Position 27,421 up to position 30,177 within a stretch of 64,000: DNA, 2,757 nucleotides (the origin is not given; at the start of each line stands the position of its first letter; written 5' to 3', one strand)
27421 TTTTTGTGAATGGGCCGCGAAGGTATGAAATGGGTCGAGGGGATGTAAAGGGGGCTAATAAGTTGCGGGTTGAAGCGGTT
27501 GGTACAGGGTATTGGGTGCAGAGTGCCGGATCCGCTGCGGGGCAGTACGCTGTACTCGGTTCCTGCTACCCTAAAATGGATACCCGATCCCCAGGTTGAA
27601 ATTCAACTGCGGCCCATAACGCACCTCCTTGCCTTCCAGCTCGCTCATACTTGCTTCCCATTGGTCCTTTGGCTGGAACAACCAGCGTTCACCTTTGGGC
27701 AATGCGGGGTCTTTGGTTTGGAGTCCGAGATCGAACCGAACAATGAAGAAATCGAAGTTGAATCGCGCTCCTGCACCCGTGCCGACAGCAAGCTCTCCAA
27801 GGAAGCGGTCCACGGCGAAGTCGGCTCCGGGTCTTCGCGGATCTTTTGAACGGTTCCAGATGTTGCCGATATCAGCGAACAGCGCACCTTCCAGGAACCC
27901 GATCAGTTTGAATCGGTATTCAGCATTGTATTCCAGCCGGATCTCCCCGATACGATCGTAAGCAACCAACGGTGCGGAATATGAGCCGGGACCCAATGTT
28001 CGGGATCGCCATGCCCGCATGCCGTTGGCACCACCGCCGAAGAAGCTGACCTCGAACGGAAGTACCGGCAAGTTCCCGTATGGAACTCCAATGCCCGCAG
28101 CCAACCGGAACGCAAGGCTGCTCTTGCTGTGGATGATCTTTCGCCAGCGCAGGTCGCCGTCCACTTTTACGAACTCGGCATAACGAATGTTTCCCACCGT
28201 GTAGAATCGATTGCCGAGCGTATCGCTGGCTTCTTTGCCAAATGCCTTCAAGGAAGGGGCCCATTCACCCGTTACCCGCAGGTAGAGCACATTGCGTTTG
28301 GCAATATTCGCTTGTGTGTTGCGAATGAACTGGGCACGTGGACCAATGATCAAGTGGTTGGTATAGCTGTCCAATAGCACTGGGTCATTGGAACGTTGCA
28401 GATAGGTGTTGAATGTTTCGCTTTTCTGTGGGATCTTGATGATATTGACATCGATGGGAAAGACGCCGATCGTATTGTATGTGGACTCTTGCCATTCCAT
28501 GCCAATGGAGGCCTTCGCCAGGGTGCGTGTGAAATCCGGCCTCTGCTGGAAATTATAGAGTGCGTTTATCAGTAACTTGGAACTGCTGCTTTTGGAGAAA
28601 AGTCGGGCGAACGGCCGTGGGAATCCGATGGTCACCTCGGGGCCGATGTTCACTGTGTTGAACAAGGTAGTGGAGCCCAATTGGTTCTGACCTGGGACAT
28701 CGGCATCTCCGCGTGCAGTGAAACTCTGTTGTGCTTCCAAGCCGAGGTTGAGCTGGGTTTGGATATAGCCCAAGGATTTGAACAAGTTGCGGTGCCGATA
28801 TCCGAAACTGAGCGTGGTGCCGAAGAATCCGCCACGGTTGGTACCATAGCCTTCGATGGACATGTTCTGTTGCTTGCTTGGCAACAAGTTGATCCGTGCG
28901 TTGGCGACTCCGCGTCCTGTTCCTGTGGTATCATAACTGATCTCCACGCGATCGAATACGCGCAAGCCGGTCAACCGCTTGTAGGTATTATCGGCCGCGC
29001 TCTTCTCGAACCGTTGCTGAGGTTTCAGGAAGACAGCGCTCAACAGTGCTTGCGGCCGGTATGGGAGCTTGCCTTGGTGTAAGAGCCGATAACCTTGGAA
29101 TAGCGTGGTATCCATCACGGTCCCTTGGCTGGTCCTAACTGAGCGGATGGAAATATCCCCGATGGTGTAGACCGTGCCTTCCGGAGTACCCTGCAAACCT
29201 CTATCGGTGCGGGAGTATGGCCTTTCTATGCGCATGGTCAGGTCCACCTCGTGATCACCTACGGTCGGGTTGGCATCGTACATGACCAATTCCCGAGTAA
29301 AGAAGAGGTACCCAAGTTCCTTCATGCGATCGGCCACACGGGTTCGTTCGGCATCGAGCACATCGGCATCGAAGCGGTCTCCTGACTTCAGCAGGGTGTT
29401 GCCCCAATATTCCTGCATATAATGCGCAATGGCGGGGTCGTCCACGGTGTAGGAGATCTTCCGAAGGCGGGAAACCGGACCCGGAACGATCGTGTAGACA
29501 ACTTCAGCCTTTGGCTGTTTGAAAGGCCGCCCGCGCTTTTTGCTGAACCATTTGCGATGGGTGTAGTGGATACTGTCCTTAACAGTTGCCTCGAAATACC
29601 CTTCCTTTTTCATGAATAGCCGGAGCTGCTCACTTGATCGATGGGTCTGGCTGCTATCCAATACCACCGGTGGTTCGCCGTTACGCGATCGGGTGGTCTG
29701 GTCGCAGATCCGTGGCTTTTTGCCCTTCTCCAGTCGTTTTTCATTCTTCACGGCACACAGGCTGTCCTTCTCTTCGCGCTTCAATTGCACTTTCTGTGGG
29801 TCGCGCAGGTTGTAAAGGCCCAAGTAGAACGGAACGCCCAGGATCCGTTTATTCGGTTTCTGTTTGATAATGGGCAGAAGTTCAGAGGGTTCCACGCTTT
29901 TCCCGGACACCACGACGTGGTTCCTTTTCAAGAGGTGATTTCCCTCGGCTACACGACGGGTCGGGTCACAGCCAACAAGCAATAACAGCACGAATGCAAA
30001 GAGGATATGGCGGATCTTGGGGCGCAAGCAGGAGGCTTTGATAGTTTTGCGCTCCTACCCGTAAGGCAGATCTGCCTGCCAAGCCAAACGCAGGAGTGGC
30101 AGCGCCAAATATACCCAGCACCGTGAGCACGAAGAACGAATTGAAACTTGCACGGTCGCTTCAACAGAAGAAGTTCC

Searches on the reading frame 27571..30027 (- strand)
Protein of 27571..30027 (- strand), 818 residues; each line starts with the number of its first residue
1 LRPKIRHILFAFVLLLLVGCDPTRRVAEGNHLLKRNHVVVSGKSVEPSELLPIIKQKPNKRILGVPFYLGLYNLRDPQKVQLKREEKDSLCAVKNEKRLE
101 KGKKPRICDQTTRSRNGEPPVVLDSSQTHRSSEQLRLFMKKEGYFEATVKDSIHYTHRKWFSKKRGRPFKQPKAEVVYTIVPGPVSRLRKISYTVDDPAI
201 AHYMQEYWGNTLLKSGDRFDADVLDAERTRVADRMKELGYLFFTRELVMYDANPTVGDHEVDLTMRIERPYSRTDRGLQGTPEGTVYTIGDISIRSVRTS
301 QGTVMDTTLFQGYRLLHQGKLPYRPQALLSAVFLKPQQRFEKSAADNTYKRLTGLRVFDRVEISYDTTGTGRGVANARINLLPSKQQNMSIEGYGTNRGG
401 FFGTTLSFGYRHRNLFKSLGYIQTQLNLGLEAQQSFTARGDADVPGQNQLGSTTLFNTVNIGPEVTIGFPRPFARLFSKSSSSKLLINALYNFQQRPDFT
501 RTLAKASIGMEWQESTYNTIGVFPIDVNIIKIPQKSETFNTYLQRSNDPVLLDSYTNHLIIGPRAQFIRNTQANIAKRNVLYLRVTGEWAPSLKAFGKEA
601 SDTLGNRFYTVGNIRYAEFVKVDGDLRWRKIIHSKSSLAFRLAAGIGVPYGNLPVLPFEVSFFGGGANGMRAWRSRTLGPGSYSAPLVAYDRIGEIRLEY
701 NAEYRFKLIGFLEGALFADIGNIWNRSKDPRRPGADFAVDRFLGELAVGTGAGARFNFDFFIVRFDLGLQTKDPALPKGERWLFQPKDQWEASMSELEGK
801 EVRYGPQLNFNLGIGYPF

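Call 94: search_protein_families(library=pfam, proteins=[window:27571-30027:-], max_evalue=0.00001)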
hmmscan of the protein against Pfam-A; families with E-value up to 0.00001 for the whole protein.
window:27571-30027:- (818 aa): 2 families
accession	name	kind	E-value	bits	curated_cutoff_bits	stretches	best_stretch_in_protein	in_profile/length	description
PF01103.29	Omp85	-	5.9e-19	69.2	24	1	617-784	153-319/325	Omp85 superfamily domain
PF07244.20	POTRA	-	7.3e-07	30.3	21.3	0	213-268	25-77/79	Surface antigen variable number repeat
